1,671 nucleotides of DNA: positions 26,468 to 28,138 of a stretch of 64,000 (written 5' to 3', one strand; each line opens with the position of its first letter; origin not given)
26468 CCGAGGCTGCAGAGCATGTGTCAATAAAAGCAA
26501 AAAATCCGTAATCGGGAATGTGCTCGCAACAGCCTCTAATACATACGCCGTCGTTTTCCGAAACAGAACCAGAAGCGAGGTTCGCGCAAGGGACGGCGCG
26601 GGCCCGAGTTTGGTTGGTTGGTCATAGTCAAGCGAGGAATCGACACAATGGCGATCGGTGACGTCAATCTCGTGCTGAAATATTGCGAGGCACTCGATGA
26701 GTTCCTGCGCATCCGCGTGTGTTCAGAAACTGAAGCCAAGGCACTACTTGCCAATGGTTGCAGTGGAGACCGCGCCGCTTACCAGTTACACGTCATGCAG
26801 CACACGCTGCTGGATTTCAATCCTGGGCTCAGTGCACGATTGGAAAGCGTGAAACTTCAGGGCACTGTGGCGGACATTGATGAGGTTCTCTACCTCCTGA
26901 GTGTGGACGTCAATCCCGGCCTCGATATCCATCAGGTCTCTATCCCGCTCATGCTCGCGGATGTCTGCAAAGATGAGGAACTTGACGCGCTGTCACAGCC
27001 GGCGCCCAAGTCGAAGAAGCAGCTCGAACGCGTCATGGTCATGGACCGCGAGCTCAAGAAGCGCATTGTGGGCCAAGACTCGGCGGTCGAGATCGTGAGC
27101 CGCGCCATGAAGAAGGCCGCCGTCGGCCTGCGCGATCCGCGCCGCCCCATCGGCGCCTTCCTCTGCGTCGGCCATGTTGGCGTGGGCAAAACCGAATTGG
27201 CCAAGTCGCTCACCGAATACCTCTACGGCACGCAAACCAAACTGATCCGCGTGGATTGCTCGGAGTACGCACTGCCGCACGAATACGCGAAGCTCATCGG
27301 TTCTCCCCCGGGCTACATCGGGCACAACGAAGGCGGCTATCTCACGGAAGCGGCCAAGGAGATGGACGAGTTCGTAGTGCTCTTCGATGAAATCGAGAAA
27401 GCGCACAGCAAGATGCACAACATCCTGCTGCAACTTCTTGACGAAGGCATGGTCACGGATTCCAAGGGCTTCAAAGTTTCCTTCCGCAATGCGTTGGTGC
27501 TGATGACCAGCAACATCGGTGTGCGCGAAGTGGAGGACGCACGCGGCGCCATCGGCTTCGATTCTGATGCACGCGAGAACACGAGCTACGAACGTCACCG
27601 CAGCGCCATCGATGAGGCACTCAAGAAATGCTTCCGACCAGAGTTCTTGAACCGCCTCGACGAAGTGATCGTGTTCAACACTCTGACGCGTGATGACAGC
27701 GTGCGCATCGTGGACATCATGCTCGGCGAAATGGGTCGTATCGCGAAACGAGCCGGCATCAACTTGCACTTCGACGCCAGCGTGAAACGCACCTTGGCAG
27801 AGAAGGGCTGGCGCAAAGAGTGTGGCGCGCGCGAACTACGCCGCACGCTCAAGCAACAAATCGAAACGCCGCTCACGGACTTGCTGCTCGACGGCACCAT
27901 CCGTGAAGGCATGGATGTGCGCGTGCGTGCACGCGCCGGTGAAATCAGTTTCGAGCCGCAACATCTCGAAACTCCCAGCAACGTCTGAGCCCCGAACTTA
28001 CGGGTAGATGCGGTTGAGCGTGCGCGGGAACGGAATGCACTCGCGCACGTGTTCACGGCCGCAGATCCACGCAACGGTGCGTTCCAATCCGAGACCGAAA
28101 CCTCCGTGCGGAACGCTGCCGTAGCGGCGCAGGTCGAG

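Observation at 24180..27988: Orphan single-module ClpB-D2 AAA+ ATPase divergent from a Ser/Thr kinase coupled to a secreted TPR/HExxH protein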

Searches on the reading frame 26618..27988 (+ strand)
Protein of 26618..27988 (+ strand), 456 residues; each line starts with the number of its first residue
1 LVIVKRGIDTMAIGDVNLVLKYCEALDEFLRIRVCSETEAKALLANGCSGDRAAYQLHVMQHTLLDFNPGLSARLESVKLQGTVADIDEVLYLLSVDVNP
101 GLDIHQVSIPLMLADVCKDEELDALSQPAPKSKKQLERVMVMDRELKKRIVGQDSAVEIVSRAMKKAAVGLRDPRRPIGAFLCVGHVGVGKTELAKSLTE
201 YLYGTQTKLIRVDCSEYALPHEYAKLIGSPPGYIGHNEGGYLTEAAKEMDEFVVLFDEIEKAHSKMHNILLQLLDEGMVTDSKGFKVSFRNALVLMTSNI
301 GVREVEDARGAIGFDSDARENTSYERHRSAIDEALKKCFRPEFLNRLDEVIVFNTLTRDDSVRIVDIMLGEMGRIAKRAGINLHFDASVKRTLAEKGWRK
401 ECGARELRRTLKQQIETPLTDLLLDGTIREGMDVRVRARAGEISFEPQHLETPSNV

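Call 3: search_protein_families(library=pfam, proteins=[window:26618-27988:+], max_evalue=0.01)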
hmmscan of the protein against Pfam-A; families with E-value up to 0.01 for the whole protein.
window:26618-27988:+ (456 aa): 8 families
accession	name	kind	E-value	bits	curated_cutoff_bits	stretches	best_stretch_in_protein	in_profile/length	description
PF07724.20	AAA_2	-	2.3e-50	171.3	27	1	176-350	1-166/166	AAA domain (Cdc48 subfamily)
PF10431.15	ClpB_D2-small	-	1.5e-19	70.3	21.9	1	356-436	1-81/81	C-terminal, D2-small domain, of ClpB protein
PF07728.20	AAA_5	-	2.5e-09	37.7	22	1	182-306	3-129/139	AAA domain (dynein-related subfamily)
PF00004.35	AAA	-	2.6e-06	28.3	21.2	1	182-299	2-109/131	ATPase family associated with various cellular activities (AAA)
PF00158.32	Sigma54_activat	-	2.4e-05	24.5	20.2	1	180-280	24-123/168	Sigma-54 interaction domain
PF13401.12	AAA_22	-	4.4e-05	24.3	27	1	179-286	6-117/130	AAA domain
PF13191.12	AAA_16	-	0.00027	21.9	32.6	1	176-219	23-64/167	AAA ATPase domain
PF07726.17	AAA_3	-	0.0012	19.2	27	1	183-299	4-111/131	ATPase family associated with various cellular activities (AAA)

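Call 4: search_protein_families(library=ncbifam, proteins=[window:26618-27988:+], max_evalue=0.01)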
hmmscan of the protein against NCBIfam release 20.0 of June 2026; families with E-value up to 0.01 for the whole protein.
window:26618-27988:+ (456 aa): 11 families
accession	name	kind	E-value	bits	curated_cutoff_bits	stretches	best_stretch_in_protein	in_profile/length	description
TIGR03346.1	chaperone_ClpB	equivalog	3.1e-97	326.9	1232.1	1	135-445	552-852/853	ATP-dependent chaperone ClpB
TIGR02639.1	ClpA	equivalog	1.2e-88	298.1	993.15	1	132-437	441-733/734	ATP-dependent Clp protease ATP-binding subunit ClpA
NF008118.0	PRK10865.1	equivalog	6.9e-79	265.7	1417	1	136-442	556-852/857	ATP-dependent chaperone ClpB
NF033606.1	heat_AAA_ClpK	exception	2.5e-77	260.6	1900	1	136-447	601-909/949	heat shock survival AAA family ATPase ClpK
NF033607.0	disagg_AAA_ClpG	exception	9.4e-76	255.4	1900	1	135-434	579-872/932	AAA family protein disaggregase ClpG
TIGR03345.1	VI_ClpV1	equivalog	1.1e-73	248.8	884.95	1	133-429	551-841/852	type VI secretion system ATPase TssH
NF008263.0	PRK11034.1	equivalog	1.2e-67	228.5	1350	1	139-439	449-736/758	ATP-dependent Clp protease ATP-binding subunit ClpA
NF003745.1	PRK05342.1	equivalog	1.8e-08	33.7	359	1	309-416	261-377/418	ATP-dependent Clp protease ATP-binding subunit ClpX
NF047784.1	MadB_ATPase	equivalog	1.4e-06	27.8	475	0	182-216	37-68/298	MadB family AAA-type ATPase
TIGR00382.1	clpX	equivalog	9.4e-05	21.6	370.75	1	309-415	269-382/414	ATP-dependent protease ATP-binding subunit ClpX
NF008485.2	PRK11388.1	equivalog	0.00029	19.3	551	1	156-286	333-459/643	dihydroxyacetone kinase operon transcriptional regulator DhaR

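Call 7: find_homologous_proteins(query=window:26618-27988:+, max_evalue=0.00001)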
Query window:26618-27988:+ (456 aa): 7998 proteins with E <= 0.00001 among 8000 candidates; the best 120 are listed.
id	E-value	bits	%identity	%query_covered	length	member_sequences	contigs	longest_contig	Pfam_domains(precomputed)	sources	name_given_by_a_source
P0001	5.0e-293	990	100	98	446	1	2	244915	PF00158.33,PF07724.21,PF00004.36,PF07728.21,PF10431.16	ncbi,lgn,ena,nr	ncbi:MAG: ATP-dependent Clp protease ATP-binding subunit [Planctomycetes bacterium]|nr:ATP-dependent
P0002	7.4e-260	880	87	98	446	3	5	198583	PF07724.21,PF00004.36,PF13401.13,PF07728.21,PF10431.16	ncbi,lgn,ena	-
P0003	2.2e-237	806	78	98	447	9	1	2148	PF00158.33,PF07724.21,PF00004.36,PF07728.21,PF10431.16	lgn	-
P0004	4.8e-237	805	79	98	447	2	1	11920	PF00158.33,PF07724.21,PF00004.36,PF07728.21,PF10431.16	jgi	jgi:ATP-dependent Clp protease ATP-binding subunit ClpC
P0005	9.6e-200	682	69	97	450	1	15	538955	PF00158.33,PF07724.21,PF00004.36,PF07728.21,PF10431.16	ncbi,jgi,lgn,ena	-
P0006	1.2e-196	672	69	98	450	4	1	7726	PF00158.33,PF07724.21,PF00004.36,PF07728.21,PF10431.16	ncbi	-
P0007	8.1e-194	663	66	98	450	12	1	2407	PF00158.33,PF07724.21,PF00004.36,PF07728.21,PF10431.16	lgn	-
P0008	3.8e-193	661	67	97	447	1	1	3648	PF07724.21,PF00004.36,PF07728.21,PF10431.16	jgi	jgi:ATP-dependent Clp protease ATP-binding subunit ClpC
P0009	5.0e-193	660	66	98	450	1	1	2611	PF00158.33,PF07724.21,PF00004.36,PF07728.21,PF10431.16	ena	-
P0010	2.0e-192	658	68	97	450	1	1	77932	PF07724.21,PF00004.36,PF07728.21,PF10431.16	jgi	jgi:ATP-dependent Clp protease ATP-binding subunit ClpC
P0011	2.1e-191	655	66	98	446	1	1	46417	PF00158.33,PF07724.21,PF00004.36,PF13401.13,PF07728.21,PF10431.16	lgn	-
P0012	4.7e-191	654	66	98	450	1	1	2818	PF00158.33,PF07724.21,PF00004.36,PF07728.21,PF10431.16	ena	-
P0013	1.1e-190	652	66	97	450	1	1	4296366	PF00158.33,PF07724.21,PF00004.36,PF07728.21,PF10431.16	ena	-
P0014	1.3e-190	652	66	97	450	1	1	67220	PF00158.33,PF07724.21,PF00004.36,PF07728.21,PF10431.16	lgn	-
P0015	8.7e-190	649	66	97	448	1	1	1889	PF00158.33,PF07724.21,PF00004.36,PF13401.13,PF07728.21,PF10431.16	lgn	-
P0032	7.3e-167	574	61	97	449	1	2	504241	PF00158.33,PF07724.21,PF00004.36,PF13401.13,PF07728.21,PF10431.16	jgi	jgi:ATP-dependent Clp protease ATP-binding subunit ClpC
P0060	2.0e-122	428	49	95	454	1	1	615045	PF00158.33,PF07724.21,PF00004.36,PF13401.13,PF07728.21,PF10431.16,PF13191.13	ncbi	-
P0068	9.5e-121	422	48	94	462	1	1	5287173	PF00158.33,PF07724.21,PF00004.36,PF13401.13,PF07728.21,PF10431.16,PF13191.13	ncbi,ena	-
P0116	1.1e-118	415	46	95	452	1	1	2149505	PF00158.33,PF07724.21,PF00004.36,PF13401.13,PF07728.21,PF10431.16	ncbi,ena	-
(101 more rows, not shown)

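Call 9: find_encoding_contigs(protein=P0001, flank=8000, max_places=3)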
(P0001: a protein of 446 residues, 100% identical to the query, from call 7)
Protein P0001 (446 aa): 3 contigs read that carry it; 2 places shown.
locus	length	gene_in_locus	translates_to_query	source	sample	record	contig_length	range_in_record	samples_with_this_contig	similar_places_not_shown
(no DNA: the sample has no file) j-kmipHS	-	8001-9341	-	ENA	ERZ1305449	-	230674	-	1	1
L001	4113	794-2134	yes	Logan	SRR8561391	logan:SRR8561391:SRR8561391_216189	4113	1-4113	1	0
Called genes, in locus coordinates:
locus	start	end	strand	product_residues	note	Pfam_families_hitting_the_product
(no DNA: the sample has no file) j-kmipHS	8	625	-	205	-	PF04002:RadC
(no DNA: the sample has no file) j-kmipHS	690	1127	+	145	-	PF03061:4HBT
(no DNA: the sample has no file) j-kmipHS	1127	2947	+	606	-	PF13522:GATase_6, PF13537:GATase_7, PF00733:Asn_synthase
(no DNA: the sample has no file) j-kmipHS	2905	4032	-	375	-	PF13477:Glyco_trans_4_2 (weak), PF13439:Glyco_transf_4, PF13579:Glyco_trans_4_4, PF00534:Glycos_transf_1, PF13692:Glyco_trans_1_4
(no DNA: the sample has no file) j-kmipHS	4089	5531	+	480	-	-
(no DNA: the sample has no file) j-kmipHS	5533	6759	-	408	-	PF13485:Peptidase_MA_2 (weak)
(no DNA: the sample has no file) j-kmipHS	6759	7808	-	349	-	PF00069:Pkinase, PF07714:PK_Tyr_Ser-Thr, PF03109:ABC1 (weak), PF14531:Kinase-like (weak), PF17667:Pkinase_fungal (weak)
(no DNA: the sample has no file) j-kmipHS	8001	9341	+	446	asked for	PF00158:Sigma54_activat (faint), PF07724:AAA_2, PF00004:AAA (weak), PF07728:AAA_5, PF10431:ClpB_D2-small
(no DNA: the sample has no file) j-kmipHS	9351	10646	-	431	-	PF01336:tRNA_anti-codon, PF00152:tRNA-synt_2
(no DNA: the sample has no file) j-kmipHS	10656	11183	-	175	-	-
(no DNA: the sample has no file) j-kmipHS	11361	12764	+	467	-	PF00034:Cytochrom_C (weak), PF13442:Cytochrome_CBB3, PF00034:Cytochrom_C, PF09459:EB_dh (faint)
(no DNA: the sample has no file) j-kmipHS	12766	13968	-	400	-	PF13472:Lipase_GDSL_2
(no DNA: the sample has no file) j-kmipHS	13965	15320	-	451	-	-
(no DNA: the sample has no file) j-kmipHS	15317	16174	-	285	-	PF01882:DUF58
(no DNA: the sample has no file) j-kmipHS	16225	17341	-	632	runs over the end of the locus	PF13292:DXP_synthase_N, PF02779:Transket_pyr, PF02780:Transketolase_C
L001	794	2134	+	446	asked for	PF00158:Sigma54_activat (faint), PF07724:AAA_2, PF00004:AAA (weak), PF07728:AAA_5, PF10431:ClpB_D2-small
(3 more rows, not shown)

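Call 10: find_encoding_contigs(protein=P0005, flank=8000, max_places=3)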
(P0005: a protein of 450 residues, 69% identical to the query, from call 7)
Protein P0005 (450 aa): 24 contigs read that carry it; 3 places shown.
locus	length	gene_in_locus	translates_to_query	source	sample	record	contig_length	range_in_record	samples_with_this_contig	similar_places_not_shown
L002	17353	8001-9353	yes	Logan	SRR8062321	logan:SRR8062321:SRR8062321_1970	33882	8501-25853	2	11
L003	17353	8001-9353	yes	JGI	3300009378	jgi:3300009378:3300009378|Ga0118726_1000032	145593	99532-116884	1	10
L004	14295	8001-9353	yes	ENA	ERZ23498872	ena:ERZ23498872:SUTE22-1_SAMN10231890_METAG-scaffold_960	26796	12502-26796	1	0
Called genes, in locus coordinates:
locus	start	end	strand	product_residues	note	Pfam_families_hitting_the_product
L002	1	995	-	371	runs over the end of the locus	PF13439:Glyco_transf_4, PF13579:Glyco_trans_4_4, PF20706:GT4-conflict (weak), PF00534:Glycos_transf_1, PF13692:Glyco_trans_1_4, PF13524:Glyco_trans_1_2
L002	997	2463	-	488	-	PF02386:TrkH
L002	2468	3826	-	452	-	PF00070:Pyr_redox (faint), PF01488:Shikimate_DH (faint), PF02254:TrkA_N, PF03435:Sacchrp_dh_NADP (faint), PF07992:Pyr_redox_2 (faint), PF02080:TrkA_C, PF02254:TrkA_N, PF02080:TrkA_C, +2 more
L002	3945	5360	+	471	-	-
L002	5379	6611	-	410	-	PF13428:TPR_14 (faint), PF00515:TPR_1 (faint), PF07719:TPR_2 (faint), PF13424:TPR_12 (faint), PF13432:TPR_16 (faint), PF13181:TPR_8 (faint), PF14559:TPR_19 (weak), PF13485:Peptidase_MA_2, +2 more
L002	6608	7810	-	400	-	PF00069:Pkinase, PF03109:ABC1 (faint), PF07714:PK_Tyr_Ser-Thr, PF01636:APH (faint), PF14531:Kinase-like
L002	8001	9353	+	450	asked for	PF00158:Sigma54_activat (faint), PF07724:AAA_2, PF00004:AAA (weak), PF07728:AAA_5, PF10431:ClpB_D2-small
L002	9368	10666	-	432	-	PF01336:tRNA_anti-codon, PF00152:tRNA-synt_2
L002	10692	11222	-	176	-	-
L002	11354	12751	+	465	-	PF00034:Cytochrom_C, PF13442:Cytochrome_CBB3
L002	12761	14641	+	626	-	PF00209:SNF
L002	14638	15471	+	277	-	PF01488:Shikimate_DH (faint), PF02558:ApbA (weak), PF03446:NAD_binding_2 (weak), PF03807:F420_oxidored, PF14748:P5CR_dimer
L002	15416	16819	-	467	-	-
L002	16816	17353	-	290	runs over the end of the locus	PF01882:DUF58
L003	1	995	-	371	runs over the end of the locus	PF13439:Glyco_transf_4, PF13579:Glyco_trans_4_4, PF20706:GT4-conflict (weak), PF00534:Glycos_transf_1, PF13692:Glyco_trans_1_4, PF13524:Glyco_trans_1_2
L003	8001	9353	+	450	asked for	PF00158:Sigma54_activat (faint), PF07724:AAA_2, PF00004:AAA (weak), PF07728:AAA_5, PF10431:ClpB_D2-small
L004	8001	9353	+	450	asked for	PF00158:Sigma54_activat (faint), PF07724:AAA_2, PF00004:AAA (weak), PF07728:AAA_5, PF10431:ClpB_D2-small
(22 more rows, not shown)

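Call 11: find_encoding_contigs(protein=P0032, flank=8000, max_places=1)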
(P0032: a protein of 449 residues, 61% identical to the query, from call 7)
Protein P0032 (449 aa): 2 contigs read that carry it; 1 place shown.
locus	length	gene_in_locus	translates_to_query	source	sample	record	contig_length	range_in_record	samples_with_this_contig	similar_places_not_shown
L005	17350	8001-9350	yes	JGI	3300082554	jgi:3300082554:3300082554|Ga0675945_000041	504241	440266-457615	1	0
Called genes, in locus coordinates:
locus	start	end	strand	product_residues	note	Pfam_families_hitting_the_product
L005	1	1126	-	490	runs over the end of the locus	PF02386:TrkH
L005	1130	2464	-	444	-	PF02254:TrkA_N, PF02080:TrkA_C, PF07992:Pyr_redox_2 (weak), PF01262:AlaDh_PNT_C, PF01488:Shikimate_DH (weak), PF00070:Pyr_redox (weak), PF02254:TrkA_N, PF02080:TrkA_C, +12 more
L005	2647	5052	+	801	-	-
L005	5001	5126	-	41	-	-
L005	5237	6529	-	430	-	PF07719:TPR_2 (faint), PF00515:TPR_1 (faint), PF13414:TPR_11 (faint), PF13432:TPR_16 (weak), PF13485:Peptidase_MA_2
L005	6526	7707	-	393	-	PF03109:ABC1 (faint), PF14531:Kinase-like (faint), PF00069:Pkinase, PF07714:PK_Tyr_Ser-Thr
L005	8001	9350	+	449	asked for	PF13401:AAA_22 (faint), PF00158:Sigma54_activat (weak), PF07724:AAA_2, PF00004:AAA, PF07728:AAA_5, PF10431:ClpB_D2-small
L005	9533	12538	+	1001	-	PF04545:Sigma70_r4 (weak), PF08281:Sigma70_r4_2, PF17789:MG4 (faint), PF13715:CarbopepD_reg_2 (faint), PF10670:DUF4198 (faint), PF15976:CooC_C (faint), PF13620:CarboxypepD_reg (weak), PF13620:CarboxypepD_reg, +6 more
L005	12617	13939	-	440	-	PF01336:tRNA_anti-codon, PF00152:tRNA-synt_2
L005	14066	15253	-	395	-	PF04188:Mannosyl_trans2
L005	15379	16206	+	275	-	PF01210:NAD_Gly3P_dh_N (faint), PF02558:ApbA (weak), PF03807:F420_oxidored, PF14748:P5CR_dimer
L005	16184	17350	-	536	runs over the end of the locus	-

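Call 12: find_encoding_contigs(protein=P0068, flank=8000, max_places=1)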
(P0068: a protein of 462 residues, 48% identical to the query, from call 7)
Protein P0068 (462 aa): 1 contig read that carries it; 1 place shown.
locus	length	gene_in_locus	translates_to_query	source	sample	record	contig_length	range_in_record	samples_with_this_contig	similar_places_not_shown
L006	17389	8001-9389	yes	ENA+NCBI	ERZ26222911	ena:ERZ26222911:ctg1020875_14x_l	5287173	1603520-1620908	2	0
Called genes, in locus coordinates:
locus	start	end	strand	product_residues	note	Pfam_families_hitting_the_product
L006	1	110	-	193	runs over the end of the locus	-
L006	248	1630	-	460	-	PF01926:MMR_HSR1, PF02421:FeoB_N, PF04548:AIG1 (weak), PF00009:GTP_EFTU (weak), PF01926:MMR_HSR1, PF02421:FeoB_N, PF00350:Dynamin_N (weak), PF14714:KH_dom-like, +4 more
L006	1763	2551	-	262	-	PF04055:Radical_SAM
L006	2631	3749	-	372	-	PF00155:Aminotran_1_2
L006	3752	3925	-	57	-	-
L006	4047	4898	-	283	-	-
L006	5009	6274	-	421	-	PF00515:TPR_1 (faint), PF07719:TPR_2 (faint), PF13371:TPR_9 (faint), PF13414:TPR_11 (faint), PF13428:TPR_14 (faint), PF13431:TPR_17 (faint), PF13432:TPR_16 (faint), PF14559:TPR_19 (faint)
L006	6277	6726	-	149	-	-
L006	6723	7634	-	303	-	PF00069:Pkinase, PF01636:APH (faint), PF07714:PK_Tyr_Ser-Thr, PF17667:Pkinase_fungal (faint)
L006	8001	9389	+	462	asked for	PF00158:Sigma54_activat, PF13191:AAA_16 (faint), PF07724:AAA_2, PF07728:AAA_5, PF13401:AAA_22 (weak), PF00004:AAA, PF10431:ClpB_D2-small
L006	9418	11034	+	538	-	-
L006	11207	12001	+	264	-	PF00535:Glycos_transf_2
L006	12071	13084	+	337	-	PF05721:PhyH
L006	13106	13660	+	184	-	PF01965:DJ-1_PfpI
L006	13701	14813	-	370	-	PF02012:BNR (faint), PF15902:Sortilin-Vps10 (weak)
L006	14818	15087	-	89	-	-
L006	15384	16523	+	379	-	-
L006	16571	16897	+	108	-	PF03319:EutN_CcmL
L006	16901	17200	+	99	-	PF03319:EutN_CcmL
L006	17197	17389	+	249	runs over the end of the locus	PF00005:ABC_tran, PF13304:AAA_21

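Call 13: find_encoding_contigs(protein=P0116, flank=8000, max_places=1)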
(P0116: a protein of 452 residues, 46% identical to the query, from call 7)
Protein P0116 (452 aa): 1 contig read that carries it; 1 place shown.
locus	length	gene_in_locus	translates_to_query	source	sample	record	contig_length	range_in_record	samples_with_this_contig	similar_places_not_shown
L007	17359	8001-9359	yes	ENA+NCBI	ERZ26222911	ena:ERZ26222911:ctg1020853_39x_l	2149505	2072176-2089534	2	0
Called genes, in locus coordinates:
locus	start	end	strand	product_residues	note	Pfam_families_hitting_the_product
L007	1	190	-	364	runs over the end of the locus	PF06056:Terminase_5 (faint), PF13384:HTH_23, PF13518:HTH_28, PF13551:HTH_29, PF13565:HTH_32, PF13358:DDE_3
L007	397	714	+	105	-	-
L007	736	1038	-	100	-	-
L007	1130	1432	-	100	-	PF08843:AbiEii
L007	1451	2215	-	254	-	PF13338:AbiEi_4 (weak)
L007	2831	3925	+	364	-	PF06056:Terminase_5 (faint), PF13384:HTH_23, PF13518:HTH_28, PF13551:HTH_29, PF13565:HTH_32, PF13358:DDE_3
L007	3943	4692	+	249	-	-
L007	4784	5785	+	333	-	PF01145:Band_7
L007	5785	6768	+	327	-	PF01145:Band_7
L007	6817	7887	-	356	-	PF00069:Pkinase, PF07714:PK_Tyr_Ser-Thr, PF14531:Kinase-like (weak), PF01636:APH (weak), PF17667:Pkinase_fungal (weak)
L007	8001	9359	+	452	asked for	PF13401:AAA_22 (faint), PF00158:Sigma54_activat (weak), PF07724:AAA_2, PF07728:AAA_5, PF00004:AAA, PF10431:ClpB_D2-small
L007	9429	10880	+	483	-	PF00512:HisKA, PF02518:HATPase_c (faint)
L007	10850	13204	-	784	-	PF00390:malic, PF03949:Malic_M, PF01515:PTA_PTB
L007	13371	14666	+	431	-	PF13624:SurA_N_3 (faint), PF13616:Rotamase_3, PF00639:Rotamase, PF13145:Rotamase_2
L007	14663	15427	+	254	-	PF04962:KduI (faint)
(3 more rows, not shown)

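Call 14: find_encoding_contigs(protein=P0060, flank=8000, max_places=1)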
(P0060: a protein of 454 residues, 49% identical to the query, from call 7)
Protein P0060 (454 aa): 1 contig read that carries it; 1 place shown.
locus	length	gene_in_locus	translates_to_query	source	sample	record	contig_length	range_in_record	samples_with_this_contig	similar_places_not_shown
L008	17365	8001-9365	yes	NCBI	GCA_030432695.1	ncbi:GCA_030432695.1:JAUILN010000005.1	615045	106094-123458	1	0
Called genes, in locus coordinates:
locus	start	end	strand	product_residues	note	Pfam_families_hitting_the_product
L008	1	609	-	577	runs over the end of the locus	PF00749:tRNA-synt_1c, PF03950:tRNA-synt_1c_C, PF20974:tRNA-synt_1c_C2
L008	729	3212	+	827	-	PF02369:Big_1 (faint), PF10670:DUF4198 (faint), PF13715:CarbopepD_reg_2 (faint), PF13620:CarboxypepD_reg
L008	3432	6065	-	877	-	PF13646:HEAT_2 (weak), PF13519:VWA_2, PF13768:VWA_3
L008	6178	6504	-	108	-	-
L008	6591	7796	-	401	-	PF00069:Pkinase, PF03109:ABC1 (faint), PF07714:PK_Tyr_Ser-Thr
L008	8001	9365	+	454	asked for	PF00158:Sigma54_activat (weak), PF13191:AAA_16 (faint), PF00004:AAA, PF07724:AAA_2, PF07728:AAA_5, PF13401:AAA_22 (weak), PF10431:ClpB_D2-small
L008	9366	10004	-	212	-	-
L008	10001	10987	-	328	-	-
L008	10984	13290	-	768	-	PF00390:malic, PF03949:Malic_M, PF01515:PTA_PTB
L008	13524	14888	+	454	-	PF13624:SurA_N_3 (faint), PF13616:Rotamase_3 (weak), PF00639:Rotamase, PF13145:Rotamase_2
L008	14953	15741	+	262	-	-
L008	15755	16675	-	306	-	PF01571:GCV_T (weak)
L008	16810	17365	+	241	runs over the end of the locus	PF02082:Rrf2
